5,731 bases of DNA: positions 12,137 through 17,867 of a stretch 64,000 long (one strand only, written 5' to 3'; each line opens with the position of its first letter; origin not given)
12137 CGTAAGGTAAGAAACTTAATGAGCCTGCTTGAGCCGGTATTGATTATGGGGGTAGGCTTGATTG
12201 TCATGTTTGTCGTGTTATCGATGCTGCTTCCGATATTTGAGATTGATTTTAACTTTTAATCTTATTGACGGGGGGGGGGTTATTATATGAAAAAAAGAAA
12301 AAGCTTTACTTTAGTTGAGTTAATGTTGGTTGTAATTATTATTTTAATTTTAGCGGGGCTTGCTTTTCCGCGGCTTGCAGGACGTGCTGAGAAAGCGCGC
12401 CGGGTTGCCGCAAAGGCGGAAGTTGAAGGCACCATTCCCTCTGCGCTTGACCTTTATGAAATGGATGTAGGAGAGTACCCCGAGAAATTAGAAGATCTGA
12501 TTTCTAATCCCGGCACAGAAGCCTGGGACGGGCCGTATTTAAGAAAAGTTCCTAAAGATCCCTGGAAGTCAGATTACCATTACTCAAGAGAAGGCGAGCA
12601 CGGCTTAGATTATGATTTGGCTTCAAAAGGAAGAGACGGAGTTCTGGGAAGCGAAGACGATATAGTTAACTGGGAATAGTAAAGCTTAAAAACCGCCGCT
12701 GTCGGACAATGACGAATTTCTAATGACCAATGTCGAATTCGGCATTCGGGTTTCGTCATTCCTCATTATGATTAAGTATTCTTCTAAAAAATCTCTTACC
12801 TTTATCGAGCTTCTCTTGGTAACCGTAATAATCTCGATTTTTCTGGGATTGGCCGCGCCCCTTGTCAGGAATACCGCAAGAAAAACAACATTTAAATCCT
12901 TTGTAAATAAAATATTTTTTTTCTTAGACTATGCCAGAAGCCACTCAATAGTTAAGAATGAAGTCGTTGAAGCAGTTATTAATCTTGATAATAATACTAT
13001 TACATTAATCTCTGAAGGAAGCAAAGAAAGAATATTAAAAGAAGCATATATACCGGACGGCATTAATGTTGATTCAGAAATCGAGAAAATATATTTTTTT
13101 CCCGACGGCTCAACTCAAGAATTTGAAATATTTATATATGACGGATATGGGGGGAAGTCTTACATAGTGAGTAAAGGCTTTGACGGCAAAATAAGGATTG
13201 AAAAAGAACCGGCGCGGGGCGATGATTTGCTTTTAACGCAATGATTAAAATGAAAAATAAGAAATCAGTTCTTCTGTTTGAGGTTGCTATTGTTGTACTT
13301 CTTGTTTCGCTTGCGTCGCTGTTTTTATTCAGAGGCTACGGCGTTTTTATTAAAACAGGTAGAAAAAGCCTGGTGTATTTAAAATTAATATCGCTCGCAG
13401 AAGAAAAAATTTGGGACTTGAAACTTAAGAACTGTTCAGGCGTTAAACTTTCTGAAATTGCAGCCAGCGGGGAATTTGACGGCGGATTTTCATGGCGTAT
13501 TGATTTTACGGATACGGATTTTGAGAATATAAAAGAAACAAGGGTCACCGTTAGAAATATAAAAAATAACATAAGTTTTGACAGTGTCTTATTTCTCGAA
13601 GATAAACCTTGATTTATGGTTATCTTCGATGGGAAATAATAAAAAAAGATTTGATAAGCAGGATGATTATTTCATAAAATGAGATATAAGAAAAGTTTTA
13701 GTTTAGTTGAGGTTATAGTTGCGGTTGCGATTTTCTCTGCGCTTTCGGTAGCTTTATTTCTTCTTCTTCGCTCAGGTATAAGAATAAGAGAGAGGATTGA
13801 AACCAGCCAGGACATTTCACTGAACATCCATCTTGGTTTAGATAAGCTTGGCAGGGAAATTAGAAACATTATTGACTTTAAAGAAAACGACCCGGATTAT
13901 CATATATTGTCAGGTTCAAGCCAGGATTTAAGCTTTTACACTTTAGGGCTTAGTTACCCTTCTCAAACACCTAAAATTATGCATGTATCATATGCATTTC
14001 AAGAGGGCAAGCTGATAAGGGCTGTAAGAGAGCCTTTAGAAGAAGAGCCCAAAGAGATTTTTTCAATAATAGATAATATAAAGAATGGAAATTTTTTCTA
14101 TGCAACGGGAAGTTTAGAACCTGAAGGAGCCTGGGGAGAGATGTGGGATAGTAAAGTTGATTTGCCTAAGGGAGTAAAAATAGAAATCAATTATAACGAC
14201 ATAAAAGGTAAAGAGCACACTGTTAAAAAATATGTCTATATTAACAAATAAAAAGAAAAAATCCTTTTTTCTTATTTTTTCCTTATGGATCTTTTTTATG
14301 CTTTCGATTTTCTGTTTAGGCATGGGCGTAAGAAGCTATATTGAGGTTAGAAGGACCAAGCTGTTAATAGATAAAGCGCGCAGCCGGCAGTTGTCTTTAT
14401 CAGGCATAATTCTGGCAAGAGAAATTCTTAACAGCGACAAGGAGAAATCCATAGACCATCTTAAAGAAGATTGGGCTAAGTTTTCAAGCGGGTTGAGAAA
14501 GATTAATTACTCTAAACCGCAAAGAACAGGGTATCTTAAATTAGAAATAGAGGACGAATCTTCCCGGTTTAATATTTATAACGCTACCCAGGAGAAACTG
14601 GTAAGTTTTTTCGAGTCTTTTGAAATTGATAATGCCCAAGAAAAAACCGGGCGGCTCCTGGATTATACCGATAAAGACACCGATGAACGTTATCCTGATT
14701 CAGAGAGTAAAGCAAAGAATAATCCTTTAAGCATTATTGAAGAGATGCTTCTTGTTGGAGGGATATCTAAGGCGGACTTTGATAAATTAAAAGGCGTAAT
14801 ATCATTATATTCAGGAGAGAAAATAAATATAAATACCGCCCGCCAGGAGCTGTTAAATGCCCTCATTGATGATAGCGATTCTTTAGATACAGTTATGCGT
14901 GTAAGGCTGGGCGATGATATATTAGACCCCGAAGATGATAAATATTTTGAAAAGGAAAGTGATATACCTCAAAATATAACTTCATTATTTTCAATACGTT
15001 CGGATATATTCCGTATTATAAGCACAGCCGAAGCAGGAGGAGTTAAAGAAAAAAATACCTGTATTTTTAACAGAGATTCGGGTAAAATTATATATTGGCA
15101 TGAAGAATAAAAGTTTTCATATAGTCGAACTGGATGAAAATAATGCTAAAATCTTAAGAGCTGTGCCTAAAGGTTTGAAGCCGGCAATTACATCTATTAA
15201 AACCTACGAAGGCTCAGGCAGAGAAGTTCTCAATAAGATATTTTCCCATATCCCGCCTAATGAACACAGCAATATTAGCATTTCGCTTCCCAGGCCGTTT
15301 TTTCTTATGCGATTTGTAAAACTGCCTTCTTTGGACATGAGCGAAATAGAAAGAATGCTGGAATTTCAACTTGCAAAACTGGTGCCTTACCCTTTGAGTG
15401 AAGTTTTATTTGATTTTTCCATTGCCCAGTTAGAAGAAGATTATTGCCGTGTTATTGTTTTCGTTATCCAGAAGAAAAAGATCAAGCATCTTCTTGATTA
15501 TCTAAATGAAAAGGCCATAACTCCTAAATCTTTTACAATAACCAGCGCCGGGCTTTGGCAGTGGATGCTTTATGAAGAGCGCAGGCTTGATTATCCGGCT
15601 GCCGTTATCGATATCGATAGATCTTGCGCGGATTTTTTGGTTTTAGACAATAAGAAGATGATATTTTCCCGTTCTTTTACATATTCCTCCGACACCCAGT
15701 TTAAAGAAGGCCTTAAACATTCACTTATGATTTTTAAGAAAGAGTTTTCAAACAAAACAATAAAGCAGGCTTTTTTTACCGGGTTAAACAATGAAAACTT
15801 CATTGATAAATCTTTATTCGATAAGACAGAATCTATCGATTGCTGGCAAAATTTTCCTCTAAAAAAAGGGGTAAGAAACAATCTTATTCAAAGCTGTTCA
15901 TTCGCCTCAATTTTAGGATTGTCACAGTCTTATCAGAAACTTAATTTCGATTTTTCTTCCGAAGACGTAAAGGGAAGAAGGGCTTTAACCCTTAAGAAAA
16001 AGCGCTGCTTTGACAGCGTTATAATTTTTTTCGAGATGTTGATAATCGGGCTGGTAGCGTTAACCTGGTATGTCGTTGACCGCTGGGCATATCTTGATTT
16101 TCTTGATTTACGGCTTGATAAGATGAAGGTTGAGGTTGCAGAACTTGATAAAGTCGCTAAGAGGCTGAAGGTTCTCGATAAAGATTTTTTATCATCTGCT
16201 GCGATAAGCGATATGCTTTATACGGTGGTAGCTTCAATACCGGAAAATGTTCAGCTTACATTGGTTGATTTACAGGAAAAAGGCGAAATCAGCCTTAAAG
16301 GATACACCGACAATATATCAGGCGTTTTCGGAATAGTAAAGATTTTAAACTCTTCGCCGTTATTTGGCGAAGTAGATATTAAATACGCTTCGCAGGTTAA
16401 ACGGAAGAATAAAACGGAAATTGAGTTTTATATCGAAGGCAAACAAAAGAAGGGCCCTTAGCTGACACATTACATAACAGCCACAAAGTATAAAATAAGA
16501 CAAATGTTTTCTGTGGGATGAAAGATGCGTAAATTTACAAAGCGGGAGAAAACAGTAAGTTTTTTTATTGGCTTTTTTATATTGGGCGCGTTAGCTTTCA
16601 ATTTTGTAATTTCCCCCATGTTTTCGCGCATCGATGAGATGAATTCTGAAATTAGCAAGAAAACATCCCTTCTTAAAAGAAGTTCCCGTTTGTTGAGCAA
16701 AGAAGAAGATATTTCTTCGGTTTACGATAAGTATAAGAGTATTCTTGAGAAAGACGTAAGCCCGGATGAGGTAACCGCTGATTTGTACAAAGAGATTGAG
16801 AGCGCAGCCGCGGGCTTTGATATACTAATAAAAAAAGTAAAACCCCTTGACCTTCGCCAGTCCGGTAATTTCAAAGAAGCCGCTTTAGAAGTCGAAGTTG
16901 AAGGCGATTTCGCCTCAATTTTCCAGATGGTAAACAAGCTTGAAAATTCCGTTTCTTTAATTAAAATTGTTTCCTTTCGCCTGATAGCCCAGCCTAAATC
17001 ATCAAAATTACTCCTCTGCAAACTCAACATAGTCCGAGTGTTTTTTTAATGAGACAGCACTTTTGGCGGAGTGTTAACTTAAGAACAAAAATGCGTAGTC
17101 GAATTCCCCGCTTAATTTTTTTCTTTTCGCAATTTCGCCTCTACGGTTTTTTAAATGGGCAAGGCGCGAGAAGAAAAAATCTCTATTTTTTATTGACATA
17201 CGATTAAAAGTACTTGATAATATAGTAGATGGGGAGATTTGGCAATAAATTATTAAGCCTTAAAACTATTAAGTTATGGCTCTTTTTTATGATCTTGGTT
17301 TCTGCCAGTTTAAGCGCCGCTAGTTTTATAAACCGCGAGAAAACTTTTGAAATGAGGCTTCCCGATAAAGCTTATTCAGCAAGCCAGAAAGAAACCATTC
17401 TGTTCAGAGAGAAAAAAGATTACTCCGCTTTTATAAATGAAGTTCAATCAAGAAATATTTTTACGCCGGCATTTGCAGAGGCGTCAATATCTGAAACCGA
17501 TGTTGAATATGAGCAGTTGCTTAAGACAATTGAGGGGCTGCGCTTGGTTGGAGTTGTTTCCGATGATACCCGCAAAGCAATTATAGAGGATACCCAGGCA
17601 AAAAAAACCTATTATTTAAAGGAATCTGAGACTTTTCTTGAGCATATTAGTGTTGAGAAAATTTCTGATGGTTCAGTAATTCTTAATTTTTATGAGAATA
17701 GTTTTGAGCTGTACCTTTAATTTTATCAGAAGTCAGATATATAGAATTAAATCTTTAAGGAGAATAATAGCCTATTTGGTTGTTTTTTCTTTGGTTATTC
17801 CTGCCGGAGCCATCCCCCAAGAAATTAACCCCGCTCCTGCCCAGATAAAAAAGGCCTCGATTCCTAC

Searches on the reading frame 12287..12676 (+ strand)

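Call 30: search_protein_families(library=pfam, proteins=[window:12287-12676:+], max_evalue=0.01)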
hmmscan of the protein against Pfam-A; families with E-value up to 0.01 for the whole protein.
window:12287-12676:+ (130 aa): 2 families
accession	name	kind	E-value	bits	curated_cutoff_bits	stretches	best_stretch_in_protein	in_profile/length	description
PF08334.16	T2SSG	-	5.6e-26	91.2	21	1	30-129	2-108/108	Type II secretion system (T2SS), protein G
PF07963.17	N_methyl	-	9e-07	28.7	21.2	1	1-27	1-27/27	Prokaryotic N-terminal methylation motif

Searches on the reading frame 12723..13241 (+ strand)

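Call 30: search_protein_families(library=pfam, proteins=[window:12723-13241:+], max_evalue=0.01)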
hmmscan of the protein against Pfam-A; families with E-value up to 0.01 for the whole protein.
window:12723-13241:+ (173 aa): 2 families
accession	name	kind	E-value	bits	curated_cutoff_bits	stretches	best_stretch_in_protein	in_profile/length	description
PF07963.17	N_methyl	-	0.0019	18.2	21.2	1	21-44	3-26/27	Prokaryotic N-terminal methylation motif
PF12019.13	GspH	-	0.0095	16.9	21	0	67-147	8-100/108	Type II transport protein GspH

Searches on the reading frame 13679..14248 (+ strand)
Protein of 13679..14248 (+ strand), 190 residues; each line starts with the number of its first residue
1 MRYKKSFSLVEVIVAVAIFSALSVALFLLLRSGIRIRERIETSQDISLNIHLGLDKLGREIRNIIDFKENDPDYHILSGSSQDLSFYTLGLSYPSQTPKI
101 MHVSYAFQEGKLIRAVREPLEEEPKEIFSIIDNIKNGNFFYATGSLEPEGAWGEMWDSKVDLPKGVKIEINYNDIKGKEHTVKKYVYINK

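Call 30: search_protein_families(library=pfam, proteins=[window:13679-14248:+], max_evalue=0.01)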
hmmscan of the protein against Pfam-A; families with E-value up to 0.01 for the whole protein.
window:13679-14248:+ (190 aa): 2 families
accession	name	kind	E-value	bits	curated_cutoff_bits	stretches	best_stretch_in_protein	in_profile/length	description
PF11612.13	T2SSJ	-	5.2e-10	40.2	28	1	77-175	31-133/140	Type II secretion system (T2SS), protein J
PF07963.17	N_methyl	-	2.8e-06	27.1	21.2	1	1-27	1-27/27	Prokaryotic N-terminal methylation motif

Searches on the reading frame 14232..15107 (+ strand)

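Call 30: search_protein_families(library=pfam, proteins=[window:14232-15107:+], max_evalue=0.01)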
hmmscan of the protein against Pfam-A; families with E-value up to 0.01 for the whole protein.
window:14232-15107:+ (292 aa): 3 families
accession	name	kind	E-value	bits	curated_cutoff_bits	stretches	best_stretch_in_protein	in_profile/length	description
PF03934.19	T2SSK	-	0.00034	21.3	24.2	1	198-223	1-25/63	Type II secretion system (T2SS), protein K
PF12836.13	HHH_3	-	0.0016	18.9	27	0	195-211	3-19/65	Helix-hairpin-helix motif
PF21687.3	T2SSK_1st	-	0.0032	18.6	26.2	1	119-193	19-105/107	Type II secretion system (T2SS), protein K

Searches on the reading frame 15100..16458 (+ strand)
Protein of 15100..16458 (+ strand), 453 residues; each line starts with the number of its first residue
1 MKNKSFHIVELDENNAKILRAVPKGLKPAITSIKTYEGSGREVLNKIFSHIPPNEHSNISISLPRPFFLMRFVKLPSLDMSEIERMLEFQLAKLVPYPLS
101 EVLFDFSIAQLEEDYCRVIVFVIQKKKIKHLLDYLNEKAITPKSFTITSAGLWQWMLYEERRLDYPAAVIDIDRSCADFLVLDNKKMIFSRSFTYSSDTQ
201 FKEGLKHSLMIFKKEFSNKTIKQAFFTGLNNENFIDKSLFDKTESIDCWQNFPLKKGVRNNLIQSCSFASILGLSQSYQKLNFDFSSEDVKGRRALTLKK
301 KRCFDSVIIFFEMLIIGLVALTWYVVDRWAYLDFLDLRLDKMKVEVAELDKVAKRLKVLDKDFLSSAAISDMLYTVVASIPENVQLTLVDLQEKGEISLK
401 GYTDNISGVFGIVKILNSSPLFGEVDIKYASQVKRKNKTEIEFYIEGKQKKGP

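Call 30: search_protein_families(library=pfam, proteins=[window:15100-16458:+], max_evalue=0.01)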
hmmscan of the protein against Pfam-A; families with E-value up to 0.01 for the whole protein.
window:15100-16458:+ (453 aa): 2 families
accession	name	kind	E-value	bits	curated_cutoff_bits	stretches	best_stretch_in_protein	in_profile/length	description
PF11104.14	PilM_2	-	1.3e-10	41.1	27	1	42-195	49-210/340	Type IV pilus assembly protein PilM;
PF05137.18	PilN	-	9.7e-07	29.2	22.8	1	372-446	2-75/78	Fimbrial assembly protein (PilN)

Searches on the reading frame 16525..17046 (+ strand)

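Call 30: search_protein_families(library=pfam, proteins=[window:16525-17046:+], max_evalue=0.01)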
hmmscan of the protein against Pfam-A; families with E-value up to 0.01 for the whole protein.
window:16525-17046:+ (174 aa): 3 families
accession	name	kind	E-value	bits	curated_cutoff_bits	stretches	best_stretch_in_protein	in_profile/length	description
PF04350.18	PilO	-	0.0015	19.2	22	1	62-159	31-127/145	Pilus assembly protein, PilO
PF10741.14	T2SSM_b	-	0.0015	18.9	21.7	1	80-142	12-74/111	Type II secretion system (T2SS), protein M subtype b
PF04612.17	T2SSM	-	0.0022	18.6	27.8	1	3-55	10-62/160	Type II secretion system (T2SS), protein M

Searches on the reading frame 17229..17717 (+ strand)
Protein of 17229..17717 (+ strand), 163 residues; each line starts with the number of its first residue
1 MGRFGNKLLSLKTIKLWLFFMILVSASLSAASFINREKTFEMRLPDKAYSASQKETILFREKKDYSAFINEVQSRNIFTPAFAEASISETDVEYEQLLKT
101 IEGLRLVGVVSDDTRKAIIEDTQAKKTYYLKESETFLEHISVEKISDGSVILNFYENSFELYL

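Call 30: search_protein_families(library=pfam, proteins=[window:17229-17717:+], max_evalue=0.01)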
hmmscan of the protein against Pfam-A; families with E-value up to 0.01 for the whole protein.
window:17229-17717:+ (163 aa): 0 families
